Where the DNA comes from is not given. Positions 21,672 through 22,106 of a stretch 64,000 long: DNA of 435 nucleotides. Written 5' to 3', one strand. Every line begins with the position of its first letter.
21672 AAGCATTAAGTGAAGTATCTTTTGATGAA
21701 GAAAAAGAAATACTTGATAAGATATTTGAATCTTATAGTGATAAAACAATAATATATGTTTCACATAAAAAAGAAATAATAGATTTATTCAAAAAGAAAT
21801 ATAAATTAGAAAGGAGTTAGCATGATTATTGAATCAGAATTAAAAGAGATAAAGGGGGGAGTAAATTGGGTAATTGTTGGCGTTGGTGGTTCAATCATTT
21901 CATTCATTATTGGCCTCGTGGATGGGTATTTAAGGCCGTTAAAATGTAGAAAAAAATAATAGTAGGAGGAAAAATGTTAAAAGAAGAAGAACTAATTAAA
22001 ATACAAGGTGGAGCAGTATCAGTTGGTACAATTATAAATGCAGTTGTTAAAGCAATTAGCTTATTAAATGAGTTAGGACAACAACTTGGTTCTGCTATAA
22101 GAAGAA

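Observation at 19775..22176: Unannotated two-peptide double-glycine bacteriocin locus behind a C39-peptidase ABC exporter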

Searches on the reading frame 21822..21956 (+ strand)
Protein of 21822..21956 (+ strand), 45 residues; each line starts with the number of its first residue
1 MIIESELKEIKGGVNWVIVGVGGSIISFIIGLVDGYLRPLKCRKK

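Call 3: search_protein_families(library=pfam, proteins=[window:21822-21956:+], max_evalue=1)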
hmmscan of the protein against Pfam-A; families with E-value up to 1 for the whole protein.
window:21822-21956:+ (45 aa): 1 family
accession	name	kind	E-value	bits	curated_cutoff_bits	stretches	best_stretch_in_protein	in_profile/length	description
PF10779.14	XhlA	-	0.042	14.4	34.7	1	4-33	38-67/67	Haemolysin XhlA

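Call 4: search_protein_families(library=ncbifam, proteins=[window:21822-21956:+], max_evalue=1)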
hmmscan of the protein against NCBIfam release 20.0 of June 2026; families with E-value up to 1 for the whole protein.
window:21822-21956:+ (45 aa): 1 family
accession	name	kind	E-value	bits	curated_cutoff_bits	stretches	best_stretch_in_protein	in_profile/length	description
NF038034.1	lactGbeta_entB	subfamily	0.004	17.3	37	1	4-35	3-35/38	lactococcin G-beta/enterocin 1071B family bacteriocin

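Call 11: find_homologous_proteins(query=window:21822-21956:+, max_evalue=10)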
Query seq(45 aa) (45 aa): 12 proteins with E <= 10 among 12 candidates.
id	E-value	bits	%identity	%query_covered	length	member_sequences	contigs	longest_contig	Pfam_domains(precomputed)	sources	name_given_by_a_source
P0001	6.7e-21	89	98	100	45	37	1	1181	-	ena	-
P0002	2.6e-20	88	100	98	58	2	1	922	-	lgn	-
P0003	2.8e-20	87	98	100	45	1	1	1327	-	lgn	-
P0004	5.2e-20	87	96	100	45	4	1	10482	-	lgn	-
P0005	7.4e-20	86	96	100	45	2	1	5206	-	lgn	-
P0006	3.5e-19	84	96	100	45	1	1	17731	-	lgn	-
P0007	9.2e-19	83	93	100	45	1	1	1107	-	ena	-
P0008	2.1e-16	75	83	100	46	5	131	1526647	-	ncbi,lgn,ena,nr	ncbi:MAG: hypothetical protein L6V81_11520 [Clostridium sp.]|nr:MAG: hypothetical protein L6V81_1152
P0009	4.5e-13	65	85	91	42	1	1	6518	-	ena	-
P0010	2.8e-12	63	68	91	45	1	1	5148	-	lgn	-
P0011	2.9e-12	63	68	91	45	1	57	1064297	-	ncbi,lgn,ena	-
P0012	5.5e-5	40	96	53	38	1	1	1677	-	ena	-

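Call 15: find_encoding_contigs(protein=P0008, flank=8000, max_places=5)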
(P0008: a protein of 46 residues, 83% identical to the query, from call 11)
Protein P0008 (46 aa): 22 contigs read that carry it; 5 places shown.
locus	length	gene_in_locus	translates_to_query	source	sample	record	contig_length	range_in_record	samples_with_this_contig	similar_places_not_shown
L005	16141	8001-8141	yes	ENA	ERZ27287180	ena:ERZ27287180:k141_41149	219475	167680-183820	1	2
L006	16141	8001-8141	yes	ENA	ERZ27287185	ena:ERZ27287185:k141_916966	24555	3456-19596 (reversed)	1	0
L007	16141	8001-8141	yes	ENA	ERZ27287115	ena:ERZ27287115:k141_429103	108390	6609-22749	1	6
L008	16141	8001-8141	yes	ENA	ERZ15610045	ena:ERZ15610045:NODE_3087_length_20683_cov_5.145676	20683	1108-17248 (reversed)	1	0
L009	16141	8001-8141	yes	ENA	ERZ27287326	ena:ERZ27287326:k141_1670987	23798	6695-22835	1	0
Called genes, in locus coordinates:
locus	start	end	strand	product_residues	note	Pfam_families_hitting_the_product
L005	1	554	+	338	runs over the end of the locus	PF21016:RlmN_N, PF04055:Radical_SAM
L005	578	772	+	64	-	-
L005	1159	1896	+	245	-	PF00481:PP2C (weak), PF13672:PP2C_2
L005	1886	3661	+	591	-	PF00069:Pkinase, PF07714:PK_Tyr_Ser-Thr, PF03109:ABC1 (weak), PF03793:PASTA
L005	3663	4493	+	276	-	PF16745:RsgA_N (weak), PF03193:RsgA_GTPase, PF01926:MMR_HSR1 (weak)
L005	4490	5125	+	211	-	PF00834:Ribul_P_3_epim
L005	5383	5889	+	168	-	-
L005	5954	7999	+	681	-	PF03412:Peptidase_C39, PF00664:ABC_membrane, PF00005:ABC_tran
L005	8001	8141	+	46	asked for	-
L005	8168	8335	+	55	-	-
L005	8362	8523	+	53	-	-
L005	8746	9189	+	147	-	-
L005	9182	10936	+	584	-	PF00664:ABC_membrane, PF00005:ABC_tran, PF02463:SMC_N (weak)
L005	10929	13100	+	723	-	PF00664:ABC_membrane, PF00005:ABC_tran, PF02463:SMC_N (weak)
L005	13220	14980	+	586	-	PF01580:FtsK_SpoIIIE (faint), PF01935:DUF87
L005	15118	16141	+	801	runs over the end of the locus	PF01055:Glyco_hydro_31_2nd, PF21365:Glyco_hydro_31_3rd, PF17137:DUF5110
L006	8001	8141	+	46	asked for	-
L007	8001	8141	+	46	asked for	-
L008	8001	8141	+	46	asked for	-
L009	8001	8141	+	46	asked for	-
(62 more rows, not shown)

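Call 16: find_encoding_contigs(protein=P0011, flank=8000, max_places=5)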
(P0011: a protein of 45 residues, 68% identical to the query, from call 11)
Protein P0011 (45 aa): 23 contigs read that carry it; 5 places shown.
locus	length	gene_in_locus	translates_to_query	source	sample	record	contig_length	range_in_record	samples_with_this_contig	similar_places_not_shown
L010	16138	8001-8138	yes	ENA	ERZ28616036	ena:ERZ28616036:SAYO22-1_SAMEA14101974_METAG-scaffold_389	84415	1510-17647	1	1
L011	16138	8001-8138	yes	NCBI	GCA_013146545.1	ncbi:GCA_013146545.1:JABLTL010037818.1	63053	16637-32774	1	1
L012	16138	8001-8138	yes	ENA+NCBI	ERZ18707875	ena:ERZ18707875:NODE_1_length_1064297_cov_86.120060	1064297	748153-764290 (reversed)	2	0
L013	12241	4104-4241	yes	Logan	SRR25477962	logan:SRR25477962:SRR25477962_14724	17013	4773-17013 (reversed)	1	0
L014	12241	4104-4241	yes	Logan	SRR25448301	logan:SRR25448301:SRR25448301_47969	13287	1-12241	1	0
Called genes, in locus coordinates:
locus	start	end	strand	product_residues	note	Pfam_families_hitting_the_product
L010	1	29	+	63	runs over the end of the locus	-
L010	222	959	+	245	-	PF00481:PP2C, PF13672:PP2C_2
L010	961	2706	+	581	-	PF00069:Pkinase, PF07714:PK_Tyr_Ser-Thr, PF03109:ABC1 (weak), PF03793:PASTA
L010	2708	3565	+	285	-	PF16745:RsgA_N, PF03193:RsgA_GTPase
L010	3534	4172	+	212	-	PF00834:Ribul_P_3_epim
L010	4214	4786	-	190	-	-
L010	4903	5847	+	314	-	PF07963:N_methyl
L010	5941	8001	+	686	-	PF03412:Peptidase_C39, PF00664:ABC_membrane, PF00005:ABC_tran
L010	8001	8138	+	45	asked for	-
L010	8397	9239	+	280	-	PF12784:PDDEXK_2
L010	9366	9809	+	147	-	PF22381:Staph_reg_Sar_Rot (weak), PF01047:MarR, PF12802:MarR_2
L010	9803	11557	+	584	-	PF00664:ABC_membrane, PF00005:ABC_tran, PF02463:SMC_N (faint)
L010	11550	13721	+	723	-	PF00664:ABC_membrane, PF00005:ABC_tran, PF02463:SMC_N (weak)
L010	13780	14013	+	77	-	PF07873:YabP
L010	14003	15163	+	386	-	PF06898:YqfD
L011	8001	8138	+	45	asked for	-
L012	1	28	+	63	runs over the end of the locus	-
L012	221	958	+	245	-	PF00481:PP2C, PF13672:PP2C_2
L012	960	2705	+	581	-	PF00069:Pkinase, PF07714:PK_Tyr_Ser-Thr, PF03109:ABC1 (weak), PF03793:PASTA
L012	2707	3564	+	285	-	PF16745:RsgA_N, PF03193:RsgA_GTPase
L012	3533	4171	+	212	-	PF00834:Ribul_P_3_epim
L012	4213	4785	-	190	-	-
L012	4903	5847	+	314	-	PF07963:N_methyl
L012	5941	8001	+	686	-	PF03412:Peptidase_C39, PF00664:ABC_membrane, PF00005:ABC_tran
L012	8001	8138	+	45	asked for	-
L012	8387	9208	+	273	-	PF12784:PDDEXK_2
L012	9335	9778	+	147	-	PF22381:Staph_reg_Sar_Rot (weak), PF01047:MarR, PF12802:MarR_2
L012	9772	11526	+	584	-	PF00664:ABC_membrane, PF00005:ABC_tran, PF02463:SMC_N (faint)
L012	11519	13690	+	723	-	PF00664:ABC_membrane, PF00005:ABC_tran, PF02463:SMC_N (weak)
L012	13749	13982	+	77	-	PF07873:YabP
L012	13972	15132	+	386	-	PF06898:YqfD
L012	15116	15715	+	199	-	PF04892:VanZ-LLP1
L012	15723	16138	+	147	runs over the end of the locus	PF02130:YbeY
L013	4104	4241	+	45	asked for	-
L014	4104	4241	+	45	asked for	-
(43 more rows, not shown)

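Call 32: find_homologous_proteins(query=A6, max_evalue=10)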
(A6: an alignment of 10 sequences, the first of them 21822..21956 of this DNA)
Query A6 (10 sequences) (45 aa, profile of the alignment): 370 proteins with E <= 10 among 640 candidates; the best 120 are listed.
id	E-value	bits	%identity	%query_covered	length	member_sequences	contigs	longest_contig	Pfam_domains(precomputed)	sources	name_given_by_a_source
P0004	2.7e-27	112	96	100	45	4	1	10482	-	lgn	-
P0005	5.7e-27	111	96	100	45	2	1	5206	-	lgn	-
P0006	6.3e-27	111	96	100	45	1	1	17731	-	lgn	-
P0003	8.2e-27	110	98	100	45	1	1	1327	-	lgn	-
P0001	1.0e-26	110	98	100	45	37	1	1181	-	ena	-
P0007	2.9e-26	109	93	100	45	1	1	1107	-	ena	-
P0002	3.0e-26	109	100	98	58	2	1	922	-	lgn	-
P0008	7.5e-25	104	83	100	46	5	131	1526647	-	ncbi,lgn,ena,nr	ncbi:MAG: hypothetical protein L6V81_11520 [Clostridium sp.]|nr:MAG: hypothetical protein L6V81_1152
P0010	3.6e-23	99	68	91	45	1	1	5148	-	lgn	-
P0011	4.1e-23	99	68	91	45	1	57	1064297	-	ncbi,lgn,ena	-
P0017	1.3e-22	97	68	91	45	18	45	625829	-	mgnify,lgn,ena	mgnify:CR=1 FL=1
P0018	2.7e-22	96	66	91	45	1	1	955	-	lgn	-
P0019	1.4e-21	94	66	91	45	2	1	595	-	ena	-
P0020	1.5e-21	94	76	98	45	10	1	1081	-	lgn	-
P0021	1.8e-21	93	76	98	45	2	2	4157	-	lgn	-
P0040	8.0e-15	72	56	98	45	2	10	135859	-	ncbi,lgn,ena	-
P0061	9.3e-13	65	52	96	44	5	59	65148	-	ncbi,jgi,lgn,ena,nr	ncbi:MAG TPA: class IIb bacteriocin, lactobin A/cerein 7B family [Mollicutes bacterium]|nr:class IIb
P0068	9.9e-12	62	52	96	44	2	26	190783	-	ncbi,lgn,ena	-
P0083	5.5e-11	60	55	96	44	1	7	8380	-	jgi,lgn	jgi:lactobin A/cerein 7B family class IIb bacteriocin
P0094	1.3e-10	59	50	96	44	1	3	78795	-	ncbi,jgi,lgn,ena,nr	ncbi:MAG: class IIb bacteriocin, lactobin A/cerein 7B family [Bacilli bacterium]|nr:class IIb bacter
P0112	6.2e-10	56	63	89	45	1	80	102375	-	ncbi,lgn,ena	-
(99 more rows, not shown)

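Call 34: search_protein_families(library=ncbifam, alignment_id=A7, max_evalue=0.1)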
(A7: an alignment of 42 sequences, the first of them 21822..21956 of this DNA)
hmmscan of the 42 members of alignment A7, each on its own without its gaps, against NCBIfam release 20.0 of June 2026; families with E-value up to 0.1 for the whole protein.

A. member 1, window:21822-21956:+ (45 aa): 1 family
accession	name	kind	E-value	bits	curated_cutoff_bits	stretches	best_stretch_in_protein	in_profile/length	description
NF038034.1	lactGbeta_entB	subfamily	0.004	17.3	37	1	4-35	3-35/38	lactococcin G-beta/enterocin 1071B family bacteriocin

B. families by the number of members that match (of 42 scanned): 15 families
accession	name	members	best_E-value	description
NF038034.1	lactGbeta_entB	39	7.5e-08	lactococcin G-beta/enterocin 1071B family bacteriocin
TIGR03949.1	bact_IIb_cerein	37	4.4e-07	class IIb bacteriocin, lactobin A/cerein 7B family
NF038035.1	lactGalph_entA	13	0.006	lactococcin G-alpha/enterocin 1071A family bacteriocin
TIGR01847.1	bacteriocin_sig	8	0.0007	bacteriocin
NF033214.1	ComC_Streptocco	6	0.014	competence-stimulating peptide ComC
NF047798.1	leader_Chryseo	3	0.0077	bacteriocin-like protein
NF007779.0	PRK10468.1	3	0.01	hydrogenase 2 small subunit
NF033383.2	induct_EntF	2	0.018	EntF family bacteriocin induction factor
NF052564.1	PlprenPhTpVIBCH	1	0.028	polyprenyl-phosphate transporter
NF009991.0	PRK13460.1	1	0.032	F0F1 ATP synthase subunit B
NF033158.1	Myrrcad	1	0.067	MyrrCad domain-containing protein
NF053600.1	MbhI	1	0.069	membrane-bound hydrogenase complex subunit MbhI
NF011662.0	PRK15082.1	1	0.078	glutathione ABC transporter permease GsiD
NF042929.1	immun_PncF_fam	1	0.08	PncF family bacteriocin immunity protein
NF007365.0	PRK09862.1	1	0.093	YifB family Mg chelatase-like AAA ATPase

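Call 40: find_encoding_contigs(protein=P0061, flank=5000, max_places=2)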
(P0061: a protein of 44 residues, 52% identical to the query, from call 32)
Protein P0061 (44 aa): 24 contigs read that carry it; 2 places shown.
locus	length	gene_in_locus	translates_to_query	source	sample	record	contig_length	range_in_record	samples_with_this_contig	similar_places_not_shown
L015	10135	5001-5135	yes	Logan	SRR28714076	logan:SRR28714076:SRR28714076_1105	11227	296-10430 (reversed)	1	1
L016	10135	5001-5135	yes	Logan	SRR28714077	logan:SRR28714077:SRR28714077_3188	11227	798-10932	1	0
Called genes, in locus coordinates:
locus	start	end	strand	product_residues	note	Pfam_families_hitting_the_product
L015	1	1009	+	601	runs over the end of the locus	?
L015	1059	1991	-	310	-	PF10646:Germane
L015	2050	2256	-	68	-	PF00196:GerE, PF04545:Sigma70_r4 (weak), PF08281:Sigma70_r4_2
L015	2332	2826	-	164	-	PF12685:SpoIIIAH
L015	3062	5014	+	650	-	PF03412:Peptidase_C39, PF00664:ABC_membrane, PF00005:ABC_tran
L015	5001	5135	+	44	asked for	-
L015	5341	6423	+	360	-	PF01743:PolyA_pol, PF12627:PolyA_pol_RNAbd, PF13735:tRNA_NucTran2_2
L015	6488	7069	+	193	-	PF21984:DnaD_N (weak), PF07261:DnaB_2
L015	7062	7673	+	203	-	PF22175:Ogg-HhH (weak), PF00730:HhH-GPD, PF00633:HHH (faint)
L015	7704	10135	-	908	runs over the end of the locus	?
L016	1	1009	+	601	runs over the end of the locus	?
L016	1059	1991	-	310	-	PF10646:Germane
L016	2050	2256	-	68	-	PF00196:GerE, PF04545:Sigma70_r4 (weak), PF08281:Sigma70_r4_2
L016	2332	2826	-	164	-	PF12685:SpoIIIAH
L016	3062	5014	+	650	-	PF03412:Peptidase_C39, PF00664:ABC_membrane, PF00005:ABC_tran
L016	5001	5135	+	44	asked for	-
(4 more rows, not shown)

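Call 41: find_encoding_contigs(protein=P0094, flank=5000, max_places=2)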
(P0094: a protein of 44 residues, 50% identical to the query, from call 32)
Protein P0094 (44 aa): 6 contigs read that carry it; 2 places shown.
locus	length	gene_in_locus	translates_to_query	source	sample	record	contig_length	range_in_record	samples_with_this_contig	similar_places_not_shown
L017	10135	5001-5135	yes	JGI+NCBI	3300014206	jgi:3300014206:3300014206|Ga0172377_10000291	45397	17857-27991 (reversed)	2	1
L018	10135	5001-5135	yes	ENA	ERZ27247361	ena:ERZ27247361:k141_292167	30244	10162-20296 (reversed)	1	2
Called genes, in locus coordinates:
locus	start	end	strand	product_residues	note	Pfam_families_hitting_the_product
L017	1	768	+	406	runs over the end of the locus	PF01637:ATPase_2, PF13173:AAA_14, PF13635:DUF4143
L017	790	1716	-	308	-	PF10646:Germane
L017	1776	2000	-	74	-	PF00196:GerE, PF04545:Sigma70_r4, PF08281:Sigma70_r4_2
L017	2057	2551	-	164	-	PF12685:SpoIIIAH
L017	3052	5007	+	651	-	PF03412:Peptidase_C39, PF00664:ABC_membrane, PF00005:ABC_tran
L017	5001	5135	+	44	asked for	-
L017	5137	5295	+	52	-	-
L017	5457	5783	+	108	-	-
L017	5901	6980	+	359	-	PF01743:PolyA_pol, PF12627:PolyA_pol_RNAbd, PF13735:tRNA_NucTran2_2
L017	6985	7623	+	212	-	PF07261:DnaB_2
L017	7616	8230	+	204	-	PF00730:HhH-GPD, PF00633:HHH (weak)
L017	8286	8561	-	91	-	PF00313:CSD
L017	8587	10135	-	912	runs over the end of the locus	PF00912:Transgly, PF00905:Transpeptidase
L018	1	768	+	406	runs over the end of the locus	PF01637:ATPase_2, PF13173:AAA_14, PF13635:DUF4143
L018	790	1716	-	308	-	PF10646:Germane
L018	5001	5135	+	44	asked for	-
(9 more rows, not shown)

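Call 42: find_encoding_contigs(protein=P0112, flank=5000, max_places=2)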
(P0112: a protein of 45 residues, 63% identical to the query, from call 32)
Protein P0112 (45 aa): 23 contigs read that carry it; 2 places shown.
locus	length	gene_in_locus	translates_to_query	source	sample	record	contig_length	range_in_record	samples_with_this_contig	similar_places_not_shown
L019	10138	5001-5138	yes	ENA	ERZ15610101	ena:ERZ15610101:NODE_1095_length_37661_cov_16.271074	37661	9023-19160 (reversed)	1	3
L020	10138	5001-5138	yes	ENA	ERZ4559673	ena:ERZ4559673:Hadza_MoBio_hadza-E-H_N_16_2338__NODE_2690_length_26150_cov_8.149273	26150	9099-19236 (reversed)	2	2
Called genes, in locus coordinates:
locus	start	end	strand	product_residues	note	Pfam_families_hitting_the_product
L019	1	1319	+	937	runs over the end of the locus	PF00005:ABC_tran (faint), PF02463:SMC_N (faint), PF03193:RsgA_GTPase (faint), PF13555:AAA_29 (faint), PF20703:nSTAND1 (faint), PF20720:nSTAND3 (faint), PF17760:UvrA_inter, PF17755:UvrA_DNA-bind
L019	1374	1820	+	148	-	-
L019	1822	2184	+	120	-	PF14071:YlbD_coat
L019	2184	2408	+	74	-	PF14003:YlbE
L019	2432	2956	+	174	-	PF03602:Cons_hypoth95, PF05175:MTS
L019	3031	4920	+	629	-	PF03412:Peptidase_C39, PF13529:Peptidase_C39_2 (weak), PF00664:ABC_membrane, PF00005:ABC_tran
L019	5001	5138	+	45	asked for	-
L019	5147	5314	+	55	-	-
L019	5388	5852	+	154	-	-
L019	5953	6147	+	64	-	PF01165:Ribosomal_S21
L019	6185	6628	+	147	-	PF09424:YqeY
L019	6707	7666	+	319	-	PF07454:SpoIIP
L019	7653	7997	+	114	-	-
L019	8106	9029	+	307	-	-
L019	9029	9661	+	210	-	-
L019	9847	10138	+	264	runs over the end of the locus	PF00149:Metallophos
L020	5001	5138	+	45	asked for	-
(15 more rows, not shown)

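Call 47: find_encoding_contigs(protein=P0068, flank=6000, max_places=2)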
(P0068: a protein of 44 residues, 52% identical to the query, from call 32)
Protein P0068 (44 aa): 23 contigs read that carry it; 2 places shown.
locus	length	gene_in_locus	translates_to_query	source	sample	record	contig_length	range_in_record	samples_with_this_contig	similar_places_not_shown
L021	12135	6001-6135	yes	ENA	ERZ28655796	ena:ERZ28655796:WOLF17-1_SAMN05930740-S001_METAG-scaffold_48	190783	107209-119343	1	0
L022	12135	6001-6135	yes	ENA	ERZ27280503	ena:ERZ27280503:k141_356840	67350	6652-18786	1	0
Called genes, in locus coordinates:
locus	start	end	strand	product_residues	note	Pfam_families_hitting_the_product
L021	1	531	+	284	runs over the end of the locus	-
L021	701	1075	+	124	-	PF11969:DcpS_C, PF01230:HIT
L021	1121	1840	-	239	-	-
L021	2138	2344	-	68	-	PF00196:GerE, PF04545:Sigma70_r4 (weak), PF08281:Sigma70_r4_2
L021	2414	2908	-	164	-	PF12685:SpoIIIAH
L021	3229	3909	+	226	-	PF06541:ABC_trans_CmpB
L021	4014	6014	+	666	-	PF03412:Peptidase_C39, PF00664:ABC_membrane, PF00005:ABC_tran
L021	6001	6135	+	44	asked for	-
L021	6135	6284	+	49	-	-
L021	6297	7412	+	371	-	PF01743:PolyA_pol, PF12627:PolyA_pol_RNAbd, PF13735:tRNA_NucTran2_2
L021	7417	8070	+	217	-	PF07261:DnaB_2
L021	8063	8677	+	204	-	PF00730:HhH-GPD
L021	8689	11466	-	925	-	PF00912:Transgly, PF00905:Transpeptidase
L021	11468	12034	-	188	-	PF03838:RecU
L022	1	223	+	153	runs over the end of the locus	PF12844:HTH_19, PF01381:HTH_3 (weak)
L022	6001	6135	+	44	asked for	-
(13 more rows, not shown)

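Call 48: find_encoding_contigs(protein=P0040, flank=6000, max_places=2)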
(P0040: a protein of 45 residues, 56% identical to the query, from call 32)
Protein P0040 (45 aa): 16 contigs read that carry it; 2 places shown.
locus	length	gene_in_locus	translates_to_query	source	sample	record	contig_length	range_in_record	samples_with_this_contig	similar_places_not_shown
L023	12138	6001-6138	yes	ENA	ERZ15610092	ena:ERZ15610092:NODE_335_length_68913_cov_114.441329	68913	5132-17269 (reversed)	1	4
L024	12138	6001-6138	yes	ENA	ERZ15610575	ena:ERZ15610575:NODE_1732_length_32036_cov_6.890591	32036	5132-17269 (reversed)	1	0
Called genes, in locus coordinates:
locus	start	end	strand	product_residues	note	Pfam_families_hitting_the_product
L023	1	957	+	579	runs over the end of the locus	PF00069:Pkinase, PF07714:PK_Tyr_Ser-Thr, PF03109:ABC1 (weak), PF03793:PASTA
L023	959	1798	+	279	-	PF16745:RsgA_N, PF03193:RsgA_GTPase, PF01926:MMR_HSR1 (weak)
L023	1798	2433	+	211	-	PF00834:Ribul_P_3_epim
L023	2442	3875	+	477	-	-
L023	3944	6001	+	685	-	PF03412:Peptidase_C39, PF13529:Peptidase_C39_2 (weak), PF00664:ABC_membrane, PF00005:ABC_tran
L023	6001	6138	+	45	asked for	-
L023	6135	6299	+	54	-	-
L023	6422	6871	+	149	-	PF01047:MarR (weak), PF12802:MarR_2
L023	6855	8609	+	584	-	PF00664:ABC_membrane, PF00005:ABC_tran, PF02463:SMC_N (faint)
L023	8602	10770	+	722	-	PF00664:ABC_membrane, PF00005:ABC_tran, PF02463:SMC_N (weak)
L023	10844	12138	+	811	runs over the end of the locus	PF19789:DUF6273 (faint)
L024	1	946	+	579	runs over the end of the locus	PF00069:Pkinase, PF07714:PK_Tyr_Ser-Thr, PF03109:ABC1 (weak), PF03793:PASTA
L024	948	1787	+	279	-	PF16745:RsgA_N, PF03193:RsgA_GTPase, PF01926:MMR_HSR1 (weak)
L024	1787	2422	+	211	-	PF00834:Ribul_P_3_epim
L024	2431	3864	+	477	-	-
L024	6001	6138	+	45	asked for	-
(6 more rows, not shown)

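Call 59: search_protein_families(library=pfam, proteins=[L005:5383-5886:+, L023:2442-3872:+, L017:5457-5780:+, L019:5388-5849:+, L012:4216-4791:-, L021:3229-3906:+], max_evalue=0.01)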
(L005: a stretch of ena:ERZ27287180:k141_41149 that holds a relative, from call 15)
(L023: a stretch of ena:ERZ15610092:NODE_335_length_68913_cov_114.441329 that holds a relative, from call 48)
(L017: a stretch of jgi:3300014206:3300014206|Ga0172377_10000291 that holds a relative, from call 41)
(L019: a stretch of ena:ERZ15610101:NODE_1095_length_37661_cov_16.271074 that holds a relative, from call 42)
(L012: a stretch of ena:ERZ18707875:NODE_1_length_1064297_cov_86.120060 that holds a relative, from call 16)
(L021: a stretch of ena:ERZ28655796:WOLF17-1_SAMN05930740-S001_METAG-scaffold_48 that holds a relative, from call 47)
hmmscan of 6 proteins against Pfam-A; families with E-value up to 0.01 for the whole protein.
L005:5383-5886:+ (168 aa): 0 families

L023:2442-3872:+ (477 aa): 0 families

L017:5457-5780:+ (108 aa): 0 families

L019:5388-5849:+ (154 aa): 0 families

L012:4216-4791:- (192 aa): 0 families

L021:3229-3906:+ (226 aa): 1 family
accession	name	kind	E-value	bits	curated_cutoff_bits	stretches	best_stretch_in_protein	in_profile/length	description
PF06541.16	ABC_trans_CmpB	-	1.9e-47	161.6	25.9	1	11-162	3-150/151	Putative ABC-transporter type IV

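Call 64: predict_structure(alignment_id=A7)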
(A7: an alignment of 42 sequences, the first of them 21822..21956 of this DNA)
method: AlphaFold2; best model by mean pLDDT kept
length: 45 residues; sequences in the alignment: 42
mean_pLDDT: 80.9   pTM: 0.46
mean pLDDT of the five models: 80.9, 80.2, 79.4, 79.3, 75.9
residues with pLDDT >= 90: 17; 70-90: 14; 50-70: 14; < 50: 0
segments of 3 or more residues with pLDDT < 50: none
pLDDT, mean of each block of 10 residues (from residue 1): 64 78 96 90 72
secondary structure, 60 per line:
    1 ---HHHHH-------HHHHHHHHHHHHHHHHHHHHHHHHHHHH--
elements in order: H4-8 H16-43

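Call 68: search_solved_structures(query=A7, max_evalue=10, show_alignments=2)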
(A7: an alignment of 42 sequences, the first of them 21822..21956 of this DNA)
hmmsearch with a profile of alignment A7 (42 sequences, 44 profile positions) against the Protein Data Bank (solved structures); distinct sequences matched with E-value up to 10: 0.
